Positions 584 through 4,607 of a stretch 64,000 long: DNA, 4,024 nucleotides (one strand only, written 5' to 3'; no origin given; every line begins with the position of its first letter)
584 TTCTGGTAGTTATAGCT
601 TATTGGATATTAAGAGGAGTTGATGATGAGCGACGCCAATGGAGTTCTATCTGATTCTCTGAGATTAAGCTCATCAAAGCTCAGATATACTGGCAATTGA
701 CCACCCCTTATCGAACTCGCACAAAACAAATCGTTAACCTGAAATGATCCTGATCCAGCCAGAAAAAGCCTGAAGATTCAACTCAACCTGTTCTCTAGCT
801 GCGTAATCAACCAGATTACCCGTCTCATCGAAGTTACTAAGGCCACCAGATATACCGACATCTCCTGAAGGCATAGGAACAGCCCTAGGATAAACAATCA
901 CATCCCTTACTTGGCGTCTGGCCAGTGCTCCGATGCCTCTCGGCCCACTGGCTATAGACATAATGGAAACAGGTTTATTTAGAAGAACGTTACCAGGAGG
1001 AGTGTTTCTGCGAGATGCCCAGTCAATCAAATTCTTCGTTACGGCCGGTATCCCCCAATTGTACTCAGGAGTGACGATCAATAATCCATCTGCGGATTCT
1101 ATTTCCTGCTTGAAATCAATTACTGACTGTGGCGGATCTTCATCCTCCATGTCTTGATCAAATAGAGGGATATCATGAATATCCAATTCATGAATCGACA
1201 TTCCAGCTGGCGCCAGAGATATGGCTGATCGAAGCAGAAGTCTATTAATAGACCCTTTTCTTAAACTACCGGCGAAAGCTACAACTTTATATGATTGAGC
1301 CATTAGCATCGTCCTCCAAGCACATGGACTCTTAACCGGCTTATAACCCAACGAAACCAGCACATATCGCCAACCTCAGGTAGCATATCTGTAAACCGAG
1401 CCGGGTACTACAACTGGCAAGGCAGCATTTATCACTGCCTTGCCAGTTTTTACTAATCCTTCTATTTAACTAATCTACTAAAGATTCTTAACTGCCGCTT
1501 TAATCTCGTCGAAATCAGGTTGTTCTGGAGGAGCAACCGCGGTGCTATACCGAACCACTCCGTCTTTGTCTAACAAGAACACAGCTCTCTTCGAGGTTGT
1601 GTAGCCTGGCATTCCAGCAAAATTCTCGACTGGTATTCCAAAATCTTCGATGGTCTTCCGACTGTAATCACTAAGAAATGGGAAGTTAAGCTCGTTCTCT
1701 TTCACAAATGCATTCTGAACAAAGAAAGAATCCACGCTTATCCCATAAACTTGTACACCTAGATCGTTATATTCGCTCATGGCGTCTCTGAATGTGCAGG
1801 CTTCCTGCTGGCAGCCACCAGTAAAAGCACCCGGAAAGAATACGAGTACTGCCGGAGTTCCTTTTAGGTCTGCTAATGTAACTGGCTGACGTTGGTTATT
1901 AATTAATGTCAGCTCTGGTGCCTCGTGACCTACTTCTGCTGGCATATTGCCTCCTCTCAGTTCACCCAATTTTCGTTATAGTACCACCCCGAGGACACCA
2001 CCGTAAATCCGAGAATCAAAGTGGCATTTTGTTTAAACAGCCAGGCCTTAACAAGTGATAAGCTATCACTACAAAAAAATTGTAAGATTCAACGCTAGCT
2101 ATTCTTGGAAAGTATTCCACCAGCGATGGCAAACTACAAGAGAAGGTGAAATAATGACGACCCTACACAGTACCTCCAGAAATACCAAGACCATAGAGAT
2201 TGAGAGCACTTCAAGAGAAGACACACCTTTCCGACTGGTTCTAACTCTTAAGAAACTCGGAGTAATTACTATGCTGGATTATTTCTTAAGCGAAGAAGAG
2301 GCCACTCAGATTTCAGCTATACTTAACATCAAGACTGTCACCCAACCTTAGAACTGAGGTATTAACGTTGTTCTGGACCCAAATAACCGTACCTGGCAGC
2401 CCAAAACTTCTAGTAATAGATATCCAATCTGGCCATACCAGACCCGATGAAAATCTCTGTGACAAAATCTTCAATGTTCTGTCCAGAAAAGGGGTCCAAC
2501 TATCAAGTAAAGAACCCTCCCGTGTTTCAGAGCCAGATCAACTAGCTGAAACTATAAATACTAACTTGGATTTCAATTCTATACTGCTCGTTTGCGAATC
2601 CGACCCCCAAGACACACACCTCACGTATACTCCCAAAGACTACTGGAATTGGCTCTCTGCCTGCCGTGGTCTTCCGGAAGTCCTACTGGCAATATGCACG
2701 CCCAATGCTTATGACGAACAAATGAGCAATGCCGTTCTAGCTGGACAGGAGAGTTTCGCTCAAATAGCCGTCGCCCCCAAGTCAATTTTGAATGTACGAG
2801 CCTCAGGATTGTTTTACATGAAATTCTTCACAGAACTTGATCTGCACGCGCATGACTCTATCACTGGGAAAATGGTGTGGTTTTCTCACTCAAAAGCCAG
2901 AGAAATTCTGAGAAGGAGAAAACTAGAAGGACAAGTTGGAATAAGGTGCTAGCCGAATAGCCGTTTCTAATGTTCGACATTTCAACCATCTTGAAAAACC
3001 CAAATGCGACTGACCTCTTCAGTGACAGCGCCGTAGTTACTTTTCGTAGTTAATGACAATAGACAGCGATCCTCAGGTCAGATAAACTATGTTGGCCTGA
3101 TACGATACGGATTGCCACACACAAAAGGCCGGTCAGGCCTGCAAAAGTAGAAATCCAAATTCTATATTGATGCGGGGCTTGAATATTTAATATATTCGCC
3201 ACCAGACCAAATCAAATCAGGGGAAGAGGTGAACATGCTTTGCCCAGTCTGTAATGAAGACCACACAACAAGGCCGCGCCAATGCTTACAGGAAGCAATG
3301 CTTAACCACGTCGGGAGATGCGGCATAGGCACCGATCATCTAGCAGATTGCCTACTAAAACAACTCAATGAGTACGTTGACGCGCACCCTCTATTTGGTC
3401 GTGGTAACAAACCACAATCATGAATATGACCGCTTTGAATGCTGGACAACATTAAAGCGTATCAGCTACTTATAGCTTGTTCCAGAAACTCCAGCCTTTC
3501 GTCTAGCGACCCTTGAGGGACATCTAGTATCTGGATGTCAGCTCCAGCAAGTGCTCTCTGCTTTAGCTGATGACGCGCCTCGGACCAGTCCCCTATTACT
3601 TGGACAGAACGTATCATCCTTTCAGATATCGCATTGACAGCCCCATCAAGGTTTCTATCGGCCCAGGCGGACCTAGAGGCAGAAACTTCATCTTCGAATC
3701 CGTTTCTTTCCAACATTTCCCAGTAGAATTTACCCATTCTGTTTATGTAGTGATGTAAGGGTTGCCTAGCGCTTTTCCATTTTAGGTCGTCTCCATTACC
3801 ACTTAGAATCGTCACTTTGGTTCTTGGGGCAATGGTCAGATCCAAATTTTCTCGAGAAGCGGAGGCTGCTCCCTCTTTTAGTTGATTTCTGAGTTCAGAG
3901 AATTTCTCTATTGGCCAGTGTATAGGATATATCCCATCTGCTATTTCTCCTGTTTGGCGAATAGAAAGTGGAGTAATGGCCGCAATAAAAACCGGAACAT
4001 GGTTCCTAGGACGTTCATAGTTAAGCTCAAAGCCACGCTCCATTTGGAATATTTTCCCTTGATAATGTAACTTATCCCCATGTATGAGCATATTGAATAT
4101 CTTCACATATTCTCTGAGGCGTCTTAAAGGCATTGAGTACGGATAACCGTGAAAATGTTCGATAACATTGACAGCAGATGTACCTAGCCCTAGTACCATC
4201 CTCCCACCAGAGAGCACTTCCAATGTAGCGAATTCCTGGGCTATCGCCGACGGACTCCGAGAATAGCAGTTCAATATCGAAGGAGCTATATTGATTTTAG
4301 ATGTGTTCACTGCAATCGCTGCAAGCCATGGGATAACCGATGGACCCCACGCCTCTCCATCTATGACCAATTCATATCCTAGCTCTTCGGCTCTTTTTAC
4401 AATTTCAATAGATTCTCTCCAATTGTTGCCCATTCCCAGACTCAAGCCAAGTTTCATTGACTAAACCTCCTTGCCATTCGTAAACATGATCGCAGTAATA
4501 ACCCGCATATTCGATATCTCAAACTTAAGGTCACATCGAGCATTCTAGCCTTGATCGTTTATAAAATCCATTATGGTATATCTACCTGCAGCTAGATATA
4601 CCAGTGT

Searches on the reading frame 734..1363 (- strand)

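Call 46: search_protein_families(library=pfam, max_evalue=0.00001, proteins=[window:734-1363:-])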
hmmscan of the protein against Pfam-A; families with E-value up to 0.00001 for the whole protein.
window:734-1363:- (209 aa): 2 families
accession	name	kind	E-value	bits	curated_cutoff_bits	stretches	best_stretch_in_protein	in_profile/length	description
PF03358.20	FMN_red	-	2.3e-34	118.6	24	1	26-173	2-149/152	NADPH-dependent FMN reductase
PF02525.22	Flavodoxin_2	-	4.8e-10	39.9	27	1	38-141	15-137/198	Flavodoxin-like fold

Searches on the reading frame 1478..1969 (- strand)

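Call 46: search_protein_families(library=pfam, max_evalue=0.00001, proteins=[window:1478-1969:-])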
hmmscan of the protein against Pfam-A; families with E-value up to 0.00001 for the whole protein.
window:1478-1969:- (163 aa): 2 families
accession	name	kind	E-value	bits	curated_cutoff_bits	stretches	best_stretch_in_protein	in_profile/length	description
PF00578.27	AhpC-TSA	-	9.9e-36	122.9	26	1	13-141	1-123/124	AhpC/TSA family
PF08534.16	Redoxin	-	3.5e-27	95.5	26.6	1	13-157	2-145/148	Redoxin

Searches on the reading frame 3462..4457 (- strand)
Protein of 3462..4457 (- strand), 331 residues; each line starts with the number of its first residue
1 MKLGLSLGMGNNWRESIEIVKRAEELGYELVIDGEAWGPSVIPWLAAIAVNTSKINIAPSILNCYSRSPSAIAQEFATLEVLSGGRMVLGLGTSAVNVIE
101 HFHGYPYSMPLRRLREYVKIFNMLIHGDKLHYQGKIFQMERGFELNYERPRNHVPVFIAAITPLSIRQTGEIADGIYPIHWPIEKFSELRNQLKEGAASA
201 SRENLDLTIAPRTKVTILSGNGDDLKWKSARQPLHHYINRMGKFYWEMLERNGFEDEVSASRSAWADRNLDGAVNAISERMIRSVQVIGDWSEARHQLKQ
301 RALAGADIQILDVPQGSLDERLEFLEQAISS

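Call 46: search_protein_families(library=pfam, max_evalue=0.00001, proteins=[window:3462-4457:-])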
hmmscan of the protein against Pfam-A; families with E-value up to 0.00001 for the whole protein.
window:3462-4457:- (331 aa): 1 family
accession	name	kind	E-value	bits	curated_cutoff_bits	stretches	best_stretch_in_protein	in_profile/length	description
PF00296.26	Bac_luciferase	-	1.7e-59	202.2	27.9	1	10-307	18-313/314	Luciferase-like monooxygenase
